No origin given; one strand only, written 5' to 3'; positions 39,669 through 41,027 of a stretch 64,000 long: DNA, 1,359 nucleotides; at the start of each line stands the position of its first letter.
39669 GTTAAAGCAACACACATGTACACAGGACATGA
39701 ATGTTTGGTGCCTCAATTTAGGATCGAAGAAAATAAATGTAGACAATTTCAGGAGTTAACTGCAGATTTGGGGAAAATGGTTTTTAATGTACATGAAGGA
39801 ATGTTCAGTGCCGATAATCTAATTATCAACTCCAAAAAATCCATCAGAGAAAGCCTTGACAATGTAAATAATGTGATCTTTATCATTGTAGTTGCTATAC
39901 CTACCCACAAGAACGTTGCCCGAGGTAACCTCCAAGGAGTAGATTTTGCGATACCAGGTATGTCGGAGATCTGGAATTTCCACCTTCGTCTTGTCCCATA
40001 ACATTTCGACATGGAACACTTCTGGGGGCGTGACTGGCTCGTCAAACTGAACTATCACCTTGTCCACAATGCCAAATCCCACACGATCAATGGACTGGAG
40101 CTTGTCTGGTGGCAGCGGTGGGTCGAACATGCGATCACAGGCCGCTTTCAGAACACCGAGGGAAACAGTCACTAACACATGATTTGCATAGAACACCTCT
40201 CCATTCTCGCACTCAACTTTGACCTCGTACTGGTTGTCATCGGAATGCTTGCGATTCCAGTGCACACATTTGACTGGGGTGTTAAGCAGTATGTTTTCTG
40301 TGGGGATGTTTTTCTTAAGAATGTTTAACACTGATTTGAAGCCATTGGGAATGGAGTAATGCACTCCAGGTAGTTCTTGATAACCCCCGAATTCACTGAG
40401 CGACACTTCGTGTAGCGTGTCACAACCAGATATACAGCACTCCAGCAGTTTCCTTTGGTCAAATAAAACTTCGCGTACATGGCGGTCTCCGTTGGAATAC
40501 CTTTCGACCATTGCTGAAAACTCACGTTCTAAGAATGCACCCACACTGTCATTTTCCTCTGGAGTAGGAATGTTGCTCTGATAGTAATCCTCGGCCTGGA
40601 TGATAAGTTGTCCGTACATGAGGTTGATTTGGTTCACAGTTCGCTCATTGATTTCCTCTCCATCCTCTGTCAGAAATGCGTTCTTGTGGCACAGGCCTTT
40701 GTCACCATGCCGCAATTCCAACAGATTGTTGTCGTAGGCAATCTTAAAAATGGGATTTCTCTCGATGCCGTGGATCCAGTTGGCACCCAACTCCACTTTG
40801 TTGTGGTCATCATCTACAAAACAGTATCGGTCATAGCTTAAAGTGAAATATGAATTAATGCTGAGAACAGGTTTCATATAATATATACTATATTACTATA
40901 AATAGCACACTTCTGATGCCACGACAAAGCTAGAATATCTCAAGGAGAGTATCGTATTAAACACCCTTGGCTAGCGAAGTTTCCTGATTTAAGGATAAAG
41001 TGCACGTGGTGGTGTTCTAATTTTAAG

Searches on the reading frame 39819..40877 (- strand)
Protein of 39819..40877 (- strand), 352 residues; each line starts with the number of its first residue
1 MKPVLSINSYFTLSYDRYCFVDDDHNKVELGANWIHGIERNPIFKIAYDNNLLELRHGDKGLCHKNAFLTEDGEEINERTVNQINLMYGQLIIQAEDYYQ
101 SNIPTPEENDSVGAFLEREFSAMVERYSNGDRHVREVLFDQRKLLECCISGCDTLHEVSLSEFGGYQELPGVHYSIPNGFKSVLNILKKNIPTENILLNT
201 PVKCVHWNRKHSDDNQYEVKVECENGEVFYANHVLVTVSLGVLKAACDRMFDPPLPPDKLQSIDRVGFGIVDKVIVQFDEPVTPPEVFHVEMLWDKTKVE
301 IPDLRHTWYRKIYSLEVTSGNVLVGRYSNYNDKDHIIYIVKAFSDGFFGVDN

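Call 8: find_homologous_proteins(query=window:39819-40877:-)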
Query window:39819-40877:- (352 aa): 422 proteins with E <= 0.001 among 1441 candidates; the best 120 are listed.
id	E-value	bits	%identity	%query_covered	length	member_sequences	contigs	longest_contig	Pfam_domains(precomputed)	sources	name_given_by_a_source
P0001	5.0e-199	679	93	88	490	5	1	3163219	PF01593.31,PF13450.13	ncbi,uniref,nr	ncbi:spermine oxidase-like [Mizuhopecten yessoensis]|uniref:spermine oxidase-like n=1 Tax=Mizuhopect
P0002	1.6e-177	608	82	88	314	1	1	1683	PF01593.31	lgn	-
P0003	4.1e-162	557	76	86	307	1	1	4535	PF01593.31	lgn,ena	-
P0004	7.3e-153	527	72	87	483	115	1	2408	PF01593.31,PF13450.13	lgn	-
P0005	5.0e-150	518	67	93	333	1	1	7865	PF01593.31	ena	-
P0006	6.5e-150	517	72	88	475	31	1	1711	PF01593.31,PF13450.13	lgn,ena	-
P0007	1.7e-148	512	71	86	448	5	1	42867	PF01266.31,PF01593.31,PF13450.13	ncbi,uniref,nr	ncbi:hypothetical protein KUTeg_010611 [Tegillarca granosa]|uniref:Amine oxidase domain-containing p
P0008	2.6e-144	499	72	84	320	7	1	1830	PF01593.31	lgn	-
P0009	3.8e-129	449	65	86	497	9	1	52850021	PF01593.31,PF13450.13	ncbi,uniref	ncbi:spermine oxidase-like isoform X1 [Haliotis asinina]|uniref:spermine oxidase-like isoform X1 n=1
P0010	1.0e-127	444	62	88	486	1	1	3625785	PF01593.31,PF13450.13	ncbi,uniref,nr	ncbi:hypothetical protein LOTGIDRAFT_114635 [Lottia gigantea]|uniref:Amine oxidase domain-containing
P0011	5.1e-124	432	62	86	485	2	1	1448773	PF01593.31,PF13450.13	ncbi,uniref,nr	ncbi:hypothetical protein CHS0354_015292 [Potamilus streckersoni]|uniref:Amine oxidase domain-contai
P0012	1.4e-123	431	60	88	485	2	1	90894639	PF01593.31,PF13450.13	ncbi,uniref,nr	ncbi:spermine oxidase [Patella vulgata]|uniref:spermine oxidase n=1 Tax=Patella vulgata TaxID=6465 R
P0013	5.1e-121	422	59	86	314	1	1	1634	PF01593.31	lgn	-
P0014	1.2e-118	414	59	88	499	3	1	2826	PF01593.31,PF13450.13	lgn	-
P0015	1.6e-117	411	57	88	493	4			PF01593.31,PF13450.13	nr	nr:hypothetical protein BaRGS_011271 [Batillaria attramentaria]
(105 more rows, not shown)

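Call 9: find_encoding_contigs(protein=P0001, flank=10000, max_places=10)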
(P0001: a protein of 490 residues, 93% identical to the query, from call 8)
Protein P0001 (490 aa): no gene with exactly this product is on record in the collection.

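Call 10: list_cluster_members(proteins=[P0001])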
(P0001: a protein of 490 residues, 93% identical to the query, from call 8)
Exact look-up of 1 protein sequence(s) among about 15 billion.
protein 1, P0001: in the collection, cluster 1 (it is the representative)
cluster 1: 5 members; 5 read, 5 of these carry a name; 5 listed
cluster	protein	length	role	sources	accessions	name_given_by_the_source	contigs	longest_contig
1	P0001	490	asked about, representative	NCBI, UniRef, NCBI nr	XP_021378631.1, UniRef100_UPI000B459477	spermine oxidase-like [Mizuhopecten yessoensis] | spermine oxidase-like n=1 Tax=Mizuhopecten yessoensis TaxID=6573 RepID=UPI000B459477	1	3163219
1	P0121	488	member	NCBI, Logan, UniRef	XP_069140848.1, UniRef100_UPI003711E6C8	spermine oxidase-like [Argopecten irradians] | spermine oxidase-like n=1 Tax=Argopecten irradians TaxID=31199 RepID=UPI003711E6C8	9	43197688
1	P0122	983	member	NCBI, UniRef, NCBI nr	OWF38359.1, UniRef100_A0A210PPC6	Spermine oxidase [Mizuhopecten yessoensis] | Spermine oxidase n=1 Tax=Mizuhopecten yessoensis TaxID=6573 RepID=A0A210PPC6_MIZYE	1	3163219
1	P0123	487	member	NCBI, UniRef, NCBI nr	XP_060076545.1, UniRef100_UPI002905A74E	spermine oxidase-like [Ylistrum balloti] | spermine oxidase-like n=1 Tax=Ylistrum balloti TaxID=509963 RepID=UPI002905A74E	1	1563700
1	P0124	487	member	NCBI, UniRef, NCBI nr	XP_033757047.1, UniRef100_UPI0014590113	spermine oxidase-like [Pecten maximus] | spermine oxidase-like n=1 Tax=Pecten maximus TaxID=6579 RepID=UPI0014590113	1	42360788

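Call 12: find_encoding_contigs(protein=P0124, flank=10000, max_places=10)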
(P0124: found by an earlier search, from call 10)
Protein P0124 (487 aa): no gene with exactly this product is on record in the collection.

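Call 13: find_encoding_contigs(protein=P0121, flank=10000, max_places=10)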
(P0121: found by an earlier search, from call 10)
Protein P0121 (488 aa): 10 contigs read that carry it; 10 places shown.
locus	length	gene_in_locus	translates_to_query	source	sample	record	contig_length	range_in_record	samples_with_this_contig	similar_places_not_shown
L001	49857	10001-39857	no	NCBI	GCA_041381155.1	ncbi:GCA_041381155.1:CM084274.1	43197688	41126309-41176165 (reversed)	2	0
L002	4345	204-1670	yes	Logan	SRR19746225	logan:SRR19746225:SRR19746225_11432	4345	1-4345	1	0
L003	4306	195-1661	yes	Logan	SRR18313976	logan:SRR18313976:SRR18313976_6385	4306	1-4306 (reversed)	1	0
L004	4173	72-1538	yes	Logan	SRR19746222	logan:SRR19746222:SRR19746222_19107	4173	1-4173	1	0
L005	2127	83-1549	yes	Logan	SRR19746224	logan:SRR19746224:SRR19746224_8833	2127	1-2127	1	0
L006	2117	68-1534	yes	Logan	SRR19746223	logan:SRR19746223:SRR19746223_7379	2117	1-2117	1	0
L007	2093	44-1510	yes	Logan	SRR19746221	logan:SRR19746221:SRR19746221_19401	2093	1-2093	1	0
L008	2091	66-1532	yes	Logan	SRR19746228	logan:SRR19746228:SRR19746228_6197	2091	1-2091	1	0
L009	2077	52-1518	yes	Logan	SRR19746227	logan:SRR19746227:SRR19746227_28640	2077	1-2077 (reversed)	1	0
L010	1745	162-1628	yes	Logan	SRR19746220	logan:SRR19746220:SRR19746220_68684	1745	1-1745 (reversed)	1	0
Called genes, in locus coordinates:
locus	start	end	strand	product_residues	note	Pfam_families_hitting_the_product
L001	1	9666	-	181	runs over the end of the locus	-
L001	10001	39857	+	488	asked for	PF01593:Amino_oxidase, PF13450:NAD_binding_8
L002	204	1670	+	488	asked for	PF01593:Amino_oxidase, PF13450:NAD_binding_8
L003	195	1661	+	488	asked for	PF01593:Amino_oxidase, PF13450:NAD_binding_8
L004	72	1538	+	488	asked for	PF01593:Amino_oxidase, PF13450:NAD_binding_8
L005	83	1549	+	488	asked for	PF01593:Amino_oxidase, PF13450:NAD_binding_8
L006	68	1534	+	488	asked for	PF01593:Amino_oxidase, PF13450:NAD_binding_8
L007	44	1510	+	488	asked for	PF01593:Amino_oxidase, PF13450:NAD_binding_8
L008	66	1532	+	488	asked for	PF01593:Amino_oxidase, PF13450:NAD_binding_8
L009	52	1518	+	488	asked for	PF01593:Amino_oxidase, PF13450:NAD_binding_8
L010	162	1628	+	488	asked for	PF01593:Amino_oxidase, PF13450:NAD_binding_8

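Call 14: find_encoding_contigs(protein=P0123, flank=10000, max_places=10)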
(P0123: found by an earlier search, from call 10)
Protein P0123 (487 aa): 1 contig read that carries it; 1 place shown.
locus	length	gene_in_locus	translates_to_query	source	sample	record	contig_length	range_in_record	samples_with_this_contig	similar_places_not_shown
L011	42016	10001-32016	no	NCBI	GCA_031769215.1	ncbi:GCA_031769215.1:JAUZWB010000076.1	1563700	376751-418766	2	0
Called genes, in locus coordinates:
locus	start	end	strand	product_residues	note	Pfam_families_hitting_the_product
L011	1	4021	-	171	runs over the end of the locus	-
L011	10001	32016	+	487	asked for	PF01593:Amino_oxidase, PF13450:NAD_binding_8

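Call 19: find_encoding_contigs(protein=P0122, flank=10000, max_places=4)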
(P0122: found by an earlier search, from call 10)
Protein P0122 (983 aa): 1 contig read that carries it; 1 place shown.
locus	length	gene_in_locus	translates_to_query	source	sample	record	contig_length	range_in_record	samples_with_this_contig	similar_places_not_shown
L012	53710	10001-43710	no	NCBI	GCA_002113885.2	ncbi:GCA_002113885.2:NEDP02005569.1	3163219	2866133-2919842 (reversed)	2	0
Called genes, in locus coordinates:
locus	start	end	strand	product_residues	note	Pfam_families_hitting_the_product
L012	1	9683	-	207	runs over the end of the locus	-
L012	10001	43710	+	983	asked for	PF01593:Amino_oxidase, PF13450:NAD_binding_8, PF28569:C3H7_08c_C (faint)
